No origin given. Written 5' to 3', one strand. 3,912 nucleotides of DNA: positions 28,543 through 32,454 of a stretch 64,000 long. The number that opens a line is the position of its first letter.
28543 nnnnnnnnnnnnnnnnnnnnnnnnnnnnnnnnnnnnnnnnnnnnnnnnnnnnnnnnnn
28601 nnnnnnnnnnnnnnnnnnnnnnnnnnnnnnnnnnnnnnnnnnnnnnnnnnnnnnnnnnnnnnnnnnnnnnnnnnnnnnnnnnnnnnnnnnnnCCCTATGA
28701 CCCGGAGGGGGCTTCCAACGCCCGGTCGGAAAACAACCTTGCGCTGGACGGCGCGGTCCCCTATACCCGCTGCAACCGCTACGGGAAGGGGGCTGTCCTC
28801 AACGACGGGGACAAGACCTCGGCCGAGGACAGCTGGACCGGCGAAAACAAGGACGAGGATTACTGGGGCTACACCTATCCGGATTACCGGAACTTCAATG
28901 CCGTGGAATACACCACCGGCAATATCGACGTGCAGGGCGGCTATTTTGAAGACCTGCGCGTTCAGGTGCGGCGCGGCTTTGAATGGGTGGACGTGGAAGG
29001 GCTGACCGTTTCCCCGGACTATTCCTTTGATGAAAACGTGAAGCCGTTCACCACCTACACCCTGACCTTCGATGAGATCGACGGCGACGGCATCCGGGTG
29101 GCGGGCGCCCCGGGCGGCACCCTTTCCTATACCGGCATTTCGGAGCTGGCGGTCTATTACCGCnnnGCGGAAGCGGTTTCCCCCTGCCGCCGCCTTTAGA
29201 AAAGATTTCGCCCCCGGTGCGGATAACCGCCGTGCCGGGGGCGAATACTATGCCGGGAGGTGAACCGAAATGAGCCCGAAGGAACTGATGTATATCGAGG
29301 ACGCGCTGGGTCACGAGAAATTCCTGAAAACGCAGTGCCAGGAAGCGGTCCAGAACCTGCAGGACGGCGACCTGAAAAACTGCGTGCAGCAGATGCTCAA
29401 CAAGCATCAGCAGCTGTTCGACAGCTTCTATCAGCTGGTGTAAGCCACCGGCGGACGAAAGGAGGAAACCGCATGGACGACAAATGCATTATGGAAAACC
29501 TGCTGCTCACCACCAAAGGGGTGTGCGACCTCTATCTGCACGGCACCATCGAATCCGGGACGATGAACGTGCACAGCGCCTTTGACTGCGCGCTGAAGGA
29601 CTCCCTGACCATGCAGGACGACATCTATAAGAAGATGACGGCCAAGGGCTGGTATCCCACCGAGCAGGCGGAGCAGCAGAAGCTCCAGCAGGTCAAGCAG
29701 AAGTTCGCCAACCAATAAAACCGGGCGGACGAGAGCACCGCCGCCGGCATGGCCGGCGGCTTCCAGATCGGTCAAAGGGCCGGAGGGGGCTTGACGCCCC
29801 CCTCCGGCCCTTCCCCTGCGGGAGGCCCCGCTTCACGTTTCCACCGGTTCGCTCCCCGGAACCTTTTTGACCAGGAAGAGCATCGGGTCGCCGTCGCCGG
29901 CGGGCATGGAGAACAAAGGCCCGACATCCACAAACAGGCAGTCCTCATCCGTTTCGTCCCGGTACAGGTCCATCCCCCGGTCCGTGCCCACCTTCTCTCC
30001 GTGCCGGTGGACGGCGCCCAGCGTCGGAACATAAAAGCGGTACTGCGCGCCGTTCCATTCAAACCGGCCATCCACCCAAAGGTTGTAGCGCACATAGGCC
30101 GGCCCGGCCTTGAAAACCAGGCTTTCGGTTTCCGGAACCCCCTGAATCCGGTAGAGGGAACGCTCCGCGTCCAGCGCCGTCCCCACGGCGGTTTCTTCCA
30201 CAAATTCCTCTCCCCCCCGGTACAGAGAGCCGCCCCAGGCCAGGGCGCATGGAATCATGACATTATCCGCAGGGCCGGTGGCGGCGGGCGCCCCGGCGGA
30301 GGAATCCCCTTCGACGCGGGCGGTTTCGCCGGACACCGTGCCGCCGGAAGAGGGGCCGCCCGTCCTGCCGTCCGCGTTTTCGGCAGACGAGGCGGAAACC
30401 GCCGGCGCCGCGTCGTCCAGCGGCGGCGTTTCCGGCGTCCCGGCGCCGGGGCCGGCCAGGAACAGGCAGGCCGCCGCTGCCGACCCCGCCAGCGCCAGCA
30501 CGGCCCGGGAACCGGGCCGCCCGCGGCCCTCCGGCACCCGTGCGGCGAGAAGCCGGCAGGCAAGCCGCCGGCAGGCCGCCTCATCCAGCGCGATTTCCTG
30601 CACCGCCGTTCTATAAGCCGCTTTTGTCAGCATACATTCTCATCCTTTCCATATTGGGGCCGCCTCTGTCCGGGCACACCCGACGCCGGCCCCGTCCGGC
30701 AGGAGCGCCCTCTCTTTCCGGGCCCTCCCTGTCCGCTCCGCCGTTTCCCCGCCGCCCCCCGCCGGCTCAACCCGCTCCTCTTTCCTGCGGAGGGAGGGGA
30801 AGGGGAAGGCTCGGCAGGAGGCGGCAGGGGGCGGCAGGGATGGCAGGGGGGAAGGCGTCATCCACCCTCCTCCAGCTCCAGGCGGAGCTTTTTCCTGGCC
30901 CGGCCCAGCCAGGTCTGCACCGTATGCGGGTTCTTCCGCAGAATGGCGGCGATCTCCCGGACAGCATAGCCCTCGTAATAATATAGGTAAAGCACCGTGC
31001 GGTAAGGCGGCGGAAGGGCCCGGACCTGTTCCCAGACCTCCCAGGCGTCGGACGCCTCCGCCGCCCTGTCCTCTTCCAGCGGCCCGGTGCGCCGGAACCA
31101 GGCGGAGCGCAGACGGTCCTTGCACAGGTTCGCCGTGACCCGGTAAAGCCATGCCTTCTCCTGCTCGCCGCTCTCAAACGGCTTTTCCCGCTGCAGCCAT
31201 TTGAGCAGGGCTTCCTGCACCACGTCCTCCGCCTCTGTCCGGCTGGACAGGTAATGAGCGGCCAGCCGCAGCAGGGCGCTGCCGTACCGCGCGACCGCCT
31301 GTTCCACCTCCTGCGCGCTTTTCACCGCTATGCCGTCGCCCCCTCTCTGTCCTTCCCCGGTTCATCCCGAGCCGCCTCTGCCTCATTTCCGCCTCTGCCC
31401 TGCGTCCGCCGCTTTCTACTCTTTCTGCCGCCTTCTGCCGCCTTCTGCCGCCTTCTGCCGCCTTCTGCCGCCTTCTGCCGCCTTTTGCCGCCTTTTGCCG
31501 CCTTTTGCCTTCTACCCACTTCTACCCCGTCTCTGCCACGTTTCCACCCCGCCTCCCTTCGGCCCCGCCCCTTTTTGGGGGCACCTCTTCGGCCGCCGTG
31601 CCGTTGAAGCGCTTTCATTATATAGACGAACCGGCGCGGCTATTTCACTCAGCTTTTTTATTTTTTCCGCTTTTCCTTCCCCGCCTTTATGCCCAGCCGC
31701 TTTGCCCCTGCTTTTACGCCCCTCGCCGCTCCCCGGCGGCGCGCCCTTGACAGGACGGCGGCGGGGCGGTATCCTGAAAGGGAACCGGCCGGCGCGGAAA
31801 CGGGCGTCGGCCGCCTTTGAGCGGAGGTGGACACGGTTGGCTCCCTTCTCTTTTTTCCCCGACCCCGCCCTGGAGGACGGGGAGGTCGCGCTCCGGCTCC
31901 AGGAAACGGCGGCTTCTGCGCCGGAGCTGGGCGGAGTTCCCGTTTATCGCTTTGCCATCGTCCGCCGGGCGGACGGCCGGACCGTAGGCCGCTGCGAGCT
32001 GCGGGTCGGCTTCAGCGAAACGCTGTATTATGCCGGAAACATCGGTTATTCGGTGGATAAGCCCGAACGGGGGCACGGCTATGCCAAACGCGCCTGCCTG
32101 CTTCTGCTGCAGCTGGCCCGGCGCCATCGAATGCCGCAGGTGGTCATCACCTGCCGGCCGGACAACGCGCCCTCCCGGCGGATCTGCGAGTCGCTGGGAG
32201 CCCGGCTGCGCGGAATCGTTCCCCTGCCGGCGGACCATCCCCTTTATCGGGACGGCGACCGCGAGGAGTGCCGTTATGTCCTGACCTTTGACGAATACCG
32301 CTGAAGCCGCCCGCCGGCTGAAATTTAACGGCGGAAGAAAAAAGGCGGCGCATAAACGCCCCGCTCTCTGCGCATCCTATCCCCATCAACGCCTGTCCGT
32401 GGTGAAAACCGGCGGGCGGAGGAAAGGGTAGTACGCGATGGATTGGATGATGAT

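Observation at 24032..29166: LacI-linked operon pairing a GH172 (DUF2961) enzyme with two tandem DUF4185-like/discoidin lipoproteins: candidate furanoside-glycan degradation module in a Clostridial genome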

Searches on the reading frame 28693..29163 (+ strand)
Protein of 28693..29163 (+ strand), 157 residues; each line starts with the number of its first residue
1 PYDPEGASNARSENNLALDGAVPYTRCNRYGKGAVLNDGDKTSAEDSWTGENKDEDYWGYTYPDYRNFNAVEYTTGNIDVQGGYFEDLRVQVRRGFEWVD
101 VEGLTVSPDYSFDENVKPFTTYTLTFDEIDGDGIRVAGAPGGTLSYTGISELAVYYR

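Call 72: search_solved_structures(query=A5, max_evalue=1, show_alignments=1)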
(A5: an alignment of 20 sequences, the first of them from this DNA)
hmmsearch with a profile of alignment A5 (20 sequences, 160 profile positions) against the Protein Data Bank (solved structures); distinct sequences matched with E-value up to 1: 3.
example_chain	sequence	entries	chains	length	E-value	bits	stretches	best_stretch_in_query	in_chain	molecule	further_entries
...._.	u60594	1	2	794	0.00037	23.5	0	134-156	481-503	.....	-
4cja_A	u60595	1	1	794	0.00037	23.5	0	134-156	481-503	BURRH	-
5kpe_A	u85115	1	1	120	0.24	14.4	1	74-145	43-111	De novo Beta Sheet Design Protein OR664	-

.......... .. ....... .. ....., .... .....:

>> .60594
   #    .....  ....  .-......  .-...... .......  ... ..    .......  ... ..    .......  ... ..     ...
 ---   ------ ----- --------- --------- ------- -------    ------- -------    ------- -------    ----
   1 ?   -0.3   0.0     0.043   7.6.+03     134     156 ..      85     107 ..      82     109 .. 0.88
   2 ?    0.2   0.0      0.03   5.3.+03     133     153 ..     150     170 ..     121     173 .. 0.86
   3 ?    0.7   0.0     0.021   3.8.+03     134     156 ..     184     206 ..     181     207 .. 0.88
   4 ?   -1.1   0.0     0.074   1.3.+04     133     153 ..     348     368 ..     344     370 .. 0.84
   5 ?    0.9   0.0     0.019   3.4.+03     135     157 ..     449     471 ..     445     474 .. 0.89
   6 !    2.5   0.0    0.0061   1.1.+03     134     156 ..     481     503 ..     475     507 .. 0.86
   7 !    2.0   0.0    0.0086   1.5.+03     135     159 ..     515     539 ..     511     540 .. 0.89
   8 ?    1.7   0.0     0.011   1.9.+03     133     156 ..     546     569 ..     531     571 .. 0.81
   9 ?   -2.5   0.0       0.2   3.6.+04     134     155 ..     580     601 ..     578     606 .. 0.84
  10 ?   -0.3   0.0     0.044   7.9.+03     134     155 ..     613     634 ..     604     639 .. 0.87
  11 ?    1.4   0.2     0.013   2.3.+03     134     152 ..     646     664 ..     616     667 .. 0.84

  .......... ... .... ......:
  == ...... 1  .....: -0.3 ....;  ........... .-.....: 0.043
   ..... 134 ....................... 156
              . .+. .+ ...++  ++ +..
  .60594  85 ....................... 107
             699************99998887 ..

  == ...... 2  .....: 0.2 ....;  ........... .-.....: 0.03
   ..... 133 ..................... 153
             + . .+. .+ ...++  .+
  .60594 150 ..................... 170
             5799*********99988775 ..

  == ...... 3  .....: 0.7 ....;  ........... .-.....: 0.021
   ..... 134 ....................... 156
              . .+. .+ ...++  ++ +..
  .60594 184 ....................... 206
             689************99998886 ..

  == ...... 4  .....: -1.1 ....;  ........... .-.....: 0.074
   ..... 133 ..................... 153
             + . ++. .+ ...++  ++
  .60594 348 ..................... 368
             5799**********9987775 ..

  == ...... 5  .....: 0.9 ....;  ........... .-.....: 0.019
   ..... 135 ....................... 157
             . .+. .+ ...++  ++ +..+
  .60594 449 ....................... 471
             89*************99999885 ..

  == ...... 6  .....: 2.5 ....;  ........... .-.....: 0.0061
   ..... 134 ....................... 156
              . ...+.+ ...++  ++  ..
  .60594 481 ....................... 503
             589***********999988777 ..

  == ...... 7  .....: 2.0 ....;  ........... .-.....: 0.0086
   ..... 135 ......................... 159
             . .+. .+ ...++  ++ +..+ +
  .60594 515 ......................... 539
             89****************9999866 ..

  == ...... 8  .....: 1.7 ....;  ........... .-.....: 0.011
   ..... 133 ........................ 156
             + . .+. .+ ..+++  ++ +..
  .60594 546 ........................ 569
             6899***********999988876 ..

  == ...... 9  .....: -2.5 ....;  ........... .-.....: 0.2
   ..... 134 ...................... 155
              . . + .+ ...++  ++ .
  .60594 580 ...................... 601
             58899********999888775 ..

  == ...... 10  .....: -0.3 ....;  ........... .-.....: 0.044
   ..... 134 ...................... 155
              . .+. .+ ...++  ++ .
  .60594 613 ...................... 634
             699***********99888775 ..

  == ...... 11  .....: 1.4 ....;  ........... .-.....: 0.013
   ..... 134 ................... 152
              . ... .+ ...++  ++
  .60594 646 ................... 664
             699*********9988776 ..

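Call 81: predict_structure(alignment_id=A5)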
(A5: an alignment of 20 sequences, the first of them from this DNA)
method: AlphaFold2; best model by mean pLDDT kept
length: 157 residues; sequences in the alignment: 20
mean_pLDDT: 93.0   pTM: 0.89
mean pLDDT of the five models: 93.0, 92.6, 91.4, 84.5, 71.7
residues with pLDDT >= 90: 130; 70-90: 22; 50-70: 5; < 50: 0
segments of 3 or more residues with pLDDT < 50: none
pLDDT, mean of each block of 10 residues (from residue 1): 70 92 92 88 93 94 94 96 97 95 98 95 98 97 94 97
secondary structure, 60 per line:
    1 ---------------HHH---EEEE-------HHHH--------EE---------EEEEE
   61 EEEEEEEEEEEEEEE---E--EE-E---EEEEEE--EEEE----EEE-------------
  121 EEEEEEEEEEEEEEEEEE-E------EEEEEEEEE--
elements in order: E22-25 H33-36 E56-75 E89-94 E97-100 E105-107 E121-138 E147-155

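Call 83: fold_search(model_id=the predicted structure, library=pdb)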
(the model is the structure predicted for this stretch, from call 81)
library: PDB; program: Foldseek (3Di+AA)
matches with E <= 10: 1252; with E <= 0.001: 126
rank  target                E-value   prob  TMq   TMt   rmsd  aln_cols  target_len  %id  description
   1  4cub_A                1.8e-07  1.00  0.70  0.62   5.5       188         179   14  Unravelling the multiple functions of the architecturally intricate Streptococcus pneumoniae beta-galactosidase, BgaA (released 2014-08-20)
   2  4cu9_B                2.8e-07  1.00  0.72  0.62   6.0       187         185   13  Unravelling the multiple functions of the architecturally intricate Streptococcus pneumoniae beta-galactosidase, BgaA (released 2014-08-20)
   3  4cu9_A                2.9e-07  1.00  0.72  0.65   2.8       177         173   13  Unravelling the multiple functions of the architecturally intricate Streptococcus pneumoniae beta-galactosidase, BgaA (released 2014-08-20)
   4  4cua_A                3.1e-07  1.00  0.72  0.65   3.8       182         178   13  Unravelling the multiple functions of the architecturally intricate Streptococcus pneumoniae beta-galactosidase, BgaA (released 2014-08-20)
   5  4cub_B                5.8e-07  1.00  0.69  0.61   5.6       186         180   13  Unravelling the multiple functions of the architecturally intricate Streptococcus pneumoniae beta-galactosidase, BgaA (released 2014-08-20)
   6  4lks_A                6.8e-07  1.00  0.68  0.68   4.8       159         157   16  Structure of CBM32-3 from a family 31 glycoside hydrolase from Clostridium perfringens in complex with galactose (released 2014-12-24)
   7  4a42_A                1.9e-06  1.00  0.60  0.72   4.1       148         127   14  CpGH89CBM32-6 produced by Clostridium perfringens (released 2012-04-04)
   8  4lqr                  2.1e-06  1.00  0.64  0.65   5.0       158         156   14  Structure of CBM32-3 from a family 31 glycoside hydrolase from Clostridium perfringens (released 2014-07-23)
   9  4a42_B                2.2e-06  1.00  0.61  0.73   4.1       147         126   15  CpGH89CBM32-6 produced by Clostridium perfringens (released 2012-04-04)
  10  2v5d                  2.8e-06  1.00  0.59  0.15   4.1       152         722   14  Structure of a Family 84 Glycoside Hydrolase and a Family 32 Carbohydrate-Binding Module in Tandem from Clostridium perf (released 2009-01-27)
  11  2j1a                  4.4e-06  1.00  0.58  0.64   4.2       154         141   14  Structure of CBM32 from Clostridium perfringens beta-N- acetylhexosaminidase GH84C in complex with galactose (released 2006-08-22)
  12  8q2h                  4.6e-06  1.00  0.66  0.10   4.3       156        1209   18  beta-galactosidase from Bacillus circulans (released 2024-10-16)
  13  2v72                  5.2e-06  1.00  0.66  0.74   3.6       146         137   16  The structure of the family 32 CBM from C. perfringens NanJ in complex with galactose (released 2007-08-21)
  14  7nit_B                6.2e-06  1.00  0.61  0.10   4.7       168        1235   15  X-ray structure of a multidomain BbgIII from Bifidobacterium bifidum (released 2021-12-22)
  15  5zu5                  8.6e-06  1.00  0.61  0.22   7.7       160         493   14  Crystal structure of a full length alginate lyase with CBM domain (released 2018-06-27)
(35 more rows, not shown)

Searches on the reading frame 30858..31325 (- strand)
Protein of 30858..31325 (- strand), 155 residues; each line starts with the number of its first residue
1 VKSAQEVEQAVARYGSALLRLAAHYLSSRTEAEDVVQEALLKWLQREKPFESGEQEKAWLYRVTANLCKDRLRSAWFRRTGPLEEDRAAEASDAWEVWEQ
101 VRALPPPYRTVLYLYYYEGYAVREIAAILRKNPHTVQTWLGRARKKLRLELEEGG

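Call 15: search_protein_families(library=pfam, proteins=[window:30858-31325:-], max_evalue=0.001)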
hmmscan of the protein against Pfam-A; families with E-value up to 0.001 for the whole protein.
window:30858-31325:- (155 aa): 7 families
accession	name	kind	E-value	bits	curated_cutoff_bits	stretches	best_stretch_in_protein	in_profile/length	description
PF04542.20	Sigma70_r2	-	8.9e-16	57.9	24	1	11-76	2-69/71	Sigma-70 region 2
PF08281.18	Sigma70_r4_2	-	8.2e-15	54.6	25.7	1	96-147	3-54/54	Sigma-70, region 4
PF04545.22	Sigma70_r4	-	5.2e-06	26.3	24.1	1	103-148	4-49/50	Sigma-70, region 4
PF06056.18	Terminase_5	-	9.8e-06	25.9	20.3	1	115-146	9-40/58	Putative ATPase subunit of terminase (gpP-like)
PF22029.2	PhyR_sigma2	-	0.00011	22.6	27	1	27-63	17-53/55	Sigma2 domain of PhyR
PF13384.12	HTH_23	-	0.00052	20.2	24.6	0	114-143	13-41/50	Homeodomain-like domain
PF07638.17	Sigma70_ECF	-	0.00057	20.3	21.1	0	86-152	118-184/185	ECF sigma factor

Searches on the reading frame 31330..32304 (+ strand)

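Call 15: search_protein_families(library=pfam, proteins=[window:31330-32304:+], max_evalue=0.001)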
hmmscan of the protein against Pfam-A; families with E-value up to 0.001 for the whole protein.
window:31330-32304:+ (324 aa): 2 families
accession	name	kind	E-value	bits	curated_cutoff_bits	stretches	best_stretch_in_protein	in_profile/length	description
PF13302.13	Acetyltransf_3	-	1.8e-14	55.1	25.4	1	176-292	28-138/138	Acetyltransferase (GNAT) domain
PF00583.31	Acetyltransf_1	-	3.2e-07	31.1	20.7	1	209-290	35-115/116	Acetyltransferase (GNAT) family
